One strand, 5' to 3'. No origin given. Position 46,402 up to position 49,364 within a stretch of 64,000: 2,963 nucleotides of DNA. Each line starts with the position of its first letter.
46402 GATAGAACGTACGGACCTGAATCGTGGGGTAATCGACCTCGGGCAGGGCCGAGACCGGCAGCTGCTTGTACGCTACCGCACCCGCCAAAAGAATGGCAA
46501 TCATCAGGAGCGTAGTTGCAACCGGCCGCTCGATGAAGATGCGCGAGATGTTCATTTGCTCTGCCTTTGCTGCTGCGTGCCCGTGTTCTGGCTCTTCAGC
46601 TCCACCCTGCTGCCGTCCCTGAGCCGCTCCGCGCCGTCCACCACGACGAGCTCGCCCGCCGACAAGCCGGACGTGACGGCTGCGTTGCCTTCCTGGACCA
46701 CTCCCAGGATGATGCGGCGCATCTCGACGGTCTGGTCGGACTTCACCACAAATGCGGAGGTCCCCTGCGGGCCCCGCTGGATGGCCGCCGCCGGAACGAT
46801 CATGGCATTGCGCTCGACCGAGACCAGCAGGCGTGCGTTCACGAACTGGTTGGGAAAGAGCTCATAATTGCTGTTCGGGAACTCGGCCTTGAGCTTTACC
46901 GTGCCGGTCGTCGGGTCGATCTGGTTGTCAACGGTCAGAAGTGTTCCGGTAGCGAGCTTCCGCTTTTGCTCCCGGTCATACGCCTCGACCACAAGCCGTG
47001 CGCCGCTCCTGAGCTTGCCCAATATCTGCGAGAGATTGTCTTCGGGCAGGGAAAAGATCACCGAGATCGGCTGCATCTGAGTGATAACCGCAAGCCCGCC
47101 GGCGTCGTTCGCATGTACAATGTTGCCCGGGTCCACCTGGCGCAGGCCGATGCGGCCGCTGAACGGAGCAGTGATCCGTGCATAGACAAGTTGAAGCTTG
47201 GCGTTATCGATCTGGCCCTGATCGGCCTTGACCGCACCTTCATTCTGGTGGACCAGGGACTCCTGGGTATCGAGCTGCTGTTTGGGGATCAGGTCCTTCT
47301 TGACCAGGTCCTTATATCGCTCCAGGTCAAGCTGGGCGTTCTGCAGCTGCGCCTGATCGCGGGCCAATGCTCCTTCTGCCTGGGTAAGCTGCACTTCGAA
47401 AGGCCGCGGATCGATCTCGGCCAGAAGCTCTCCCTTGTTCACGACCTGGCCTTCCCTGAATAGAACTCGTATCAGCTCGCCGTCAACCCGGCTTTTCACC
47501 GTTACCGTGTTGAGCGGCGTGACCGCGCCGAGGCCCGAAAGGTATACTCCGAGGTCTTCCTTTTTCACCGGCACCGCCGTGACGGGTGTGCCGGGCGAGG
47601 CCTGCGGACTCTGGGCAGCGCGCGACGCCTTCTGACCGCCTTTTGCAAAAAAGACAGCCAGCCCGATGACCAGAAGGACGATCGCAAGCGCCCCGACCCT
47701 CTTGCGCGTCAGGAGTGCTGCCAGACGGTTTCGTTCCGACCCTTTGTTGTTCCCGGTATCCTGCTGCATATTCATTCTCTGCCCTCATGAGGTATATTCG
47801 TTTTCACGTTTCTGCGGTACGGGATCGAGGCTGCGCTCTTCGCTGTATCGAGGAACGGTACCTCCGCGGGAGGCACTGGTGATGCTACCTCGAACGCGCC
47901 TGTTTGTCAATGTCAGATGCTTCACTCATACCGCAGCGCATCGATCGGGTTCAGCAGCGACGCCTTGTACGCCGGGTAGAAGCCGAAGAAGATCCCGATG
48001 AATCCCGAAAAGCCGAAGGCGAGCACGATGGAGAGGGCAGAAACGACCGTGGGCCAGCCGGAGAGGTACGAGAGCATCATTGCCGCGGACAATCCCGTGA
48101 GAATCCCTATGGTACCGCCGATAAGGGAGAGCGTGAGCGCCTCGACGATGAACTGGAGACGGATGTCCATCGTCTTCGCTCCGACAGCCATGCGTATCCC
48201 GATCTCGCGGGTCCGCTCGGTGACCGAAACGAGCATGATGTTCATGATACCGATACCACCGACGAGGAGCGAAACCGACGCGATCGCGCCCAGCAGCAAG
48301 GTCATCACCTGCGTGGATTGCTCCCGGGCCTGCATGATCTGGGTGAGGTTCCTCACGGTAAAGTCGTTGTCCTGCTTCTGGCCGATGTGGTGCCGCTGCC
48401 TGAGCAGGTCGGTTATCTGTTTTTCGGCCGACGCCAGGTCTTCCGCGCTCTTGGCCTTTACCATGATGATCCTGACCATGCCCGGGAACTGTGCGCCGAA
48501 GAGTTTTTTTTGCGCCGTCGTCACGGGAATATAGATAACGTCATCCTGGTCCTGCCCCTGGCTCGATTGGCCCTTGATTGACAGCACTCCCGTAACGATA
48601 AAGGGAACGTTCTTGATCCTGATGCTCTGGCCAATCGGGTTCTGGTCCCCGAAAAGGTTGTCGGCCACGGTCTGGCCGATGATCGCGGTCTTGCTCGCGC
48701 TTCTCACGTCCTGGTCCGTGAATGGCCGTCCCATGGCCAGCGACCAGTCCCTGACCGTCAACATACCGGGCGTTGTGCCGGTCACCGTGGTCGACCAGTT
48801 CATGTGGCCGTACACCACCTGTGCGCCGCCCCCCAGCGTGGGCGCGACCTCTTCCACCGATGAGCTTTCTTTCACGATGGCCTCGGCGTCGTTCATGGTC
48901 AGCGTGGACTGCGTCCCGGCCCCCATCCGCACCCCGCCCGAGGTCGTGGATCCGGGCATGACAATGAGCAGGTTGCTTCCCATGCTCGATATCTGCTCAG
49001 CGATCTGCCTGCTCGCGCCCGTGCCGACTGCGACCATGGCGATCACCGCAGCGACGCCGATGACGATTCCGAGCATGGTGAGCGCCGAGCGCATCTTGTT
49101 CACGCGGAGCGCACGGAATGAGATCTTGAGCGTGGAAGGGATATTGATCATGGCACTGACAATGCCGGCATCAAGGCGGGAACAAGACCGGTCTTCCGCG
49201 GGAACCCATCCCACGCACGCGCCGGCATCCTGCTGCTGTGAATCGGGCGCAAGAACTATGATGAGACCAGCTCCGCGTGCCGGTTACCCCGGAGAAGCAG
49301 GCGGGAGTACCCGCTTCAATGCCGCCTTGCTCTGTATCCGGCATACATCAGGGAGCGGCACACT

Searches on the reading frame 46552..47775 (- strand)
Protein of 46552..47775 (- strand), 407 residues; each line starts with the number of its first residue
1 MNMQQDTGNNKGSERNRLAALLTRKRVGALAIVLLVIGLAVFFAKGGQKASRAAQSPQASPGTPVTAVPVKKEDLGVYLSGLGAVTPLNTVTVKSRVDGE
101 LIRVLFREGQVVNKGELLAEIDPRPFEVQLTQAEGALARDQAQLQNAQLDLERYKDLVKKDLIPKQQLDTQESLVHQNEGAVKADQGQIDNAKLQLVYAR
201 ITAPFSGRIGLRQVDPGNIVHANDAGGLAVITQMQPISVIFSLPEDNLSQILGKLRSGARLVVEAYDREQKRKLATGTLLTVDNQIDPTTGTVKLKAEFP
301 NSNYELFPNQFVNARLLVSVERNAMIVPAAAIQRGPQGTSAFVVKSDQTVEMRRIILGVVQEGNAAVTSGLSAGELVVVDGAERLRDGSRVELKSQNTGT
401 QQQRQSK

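Call 36: search_protein_families(library=pfam, proteins=[window:46552-47775:-], max_evalue=0.0001)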
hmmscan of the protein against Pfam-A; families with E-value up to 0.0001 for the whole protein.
window:46552-47775:- (407 aa): 3 families
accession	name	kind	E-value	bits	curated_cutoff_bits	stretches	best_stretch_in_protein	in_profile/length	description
PF13437.12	HlyD_3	-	3.3e-13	50.7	22.2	1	201-302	2-96/106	HlyD family secretion protein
PF16576.10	HlyD_D23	-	4.1e-12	46.3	30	1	90-312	19-214/214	Barrel-sandwich domain of CusB or HlyD membrane-fusion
PF13533.13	Biotin_lipoyl_2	-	6.1e-07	29.6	29.8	1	91-122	1-32/32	Biotin-lipoyl like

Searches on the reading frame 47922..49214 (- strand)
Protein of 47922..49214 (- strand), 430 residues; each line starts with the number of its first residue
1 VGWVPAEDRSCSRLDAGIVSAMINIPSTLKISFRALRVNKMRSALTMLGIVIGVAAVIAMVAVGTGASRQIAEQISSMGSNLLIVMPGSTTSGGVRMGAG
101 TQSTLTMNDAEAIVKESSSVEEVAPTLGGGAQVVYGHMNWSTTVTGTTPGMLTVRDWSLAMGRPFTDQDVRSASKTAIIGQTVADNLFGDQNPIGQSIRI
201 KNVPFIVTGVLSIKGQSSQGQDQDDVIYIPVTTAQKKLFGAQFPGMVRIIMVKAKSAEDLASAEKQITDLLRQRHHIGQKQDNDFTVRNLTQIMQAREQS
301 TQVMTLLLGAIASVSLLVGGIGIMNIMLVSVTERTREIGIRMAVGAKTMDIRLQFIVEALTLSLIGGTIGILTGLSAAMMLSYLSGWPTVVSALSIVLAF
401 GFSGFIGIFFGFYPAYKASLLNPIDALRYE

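Call 36: search_protein_families(library=pfam, proteins=[window:47922-49214:-], max_evalue=0.0001)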
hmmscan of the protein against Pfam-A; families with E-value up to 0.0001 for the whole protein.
window:47922-49214:- (430 aa): 2 families
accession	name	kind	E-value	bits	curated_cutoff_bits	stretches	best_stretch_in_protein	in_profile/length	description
PF12704.14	MacB_PCD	-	2.1e-58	198.5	27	1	43-269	1-206/207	MacB-like periplasmic core domain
PF02687.27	FtsX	-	1.1e-18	67.8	25.5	1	310-422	2-119/120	FtsX-like permease C-terminal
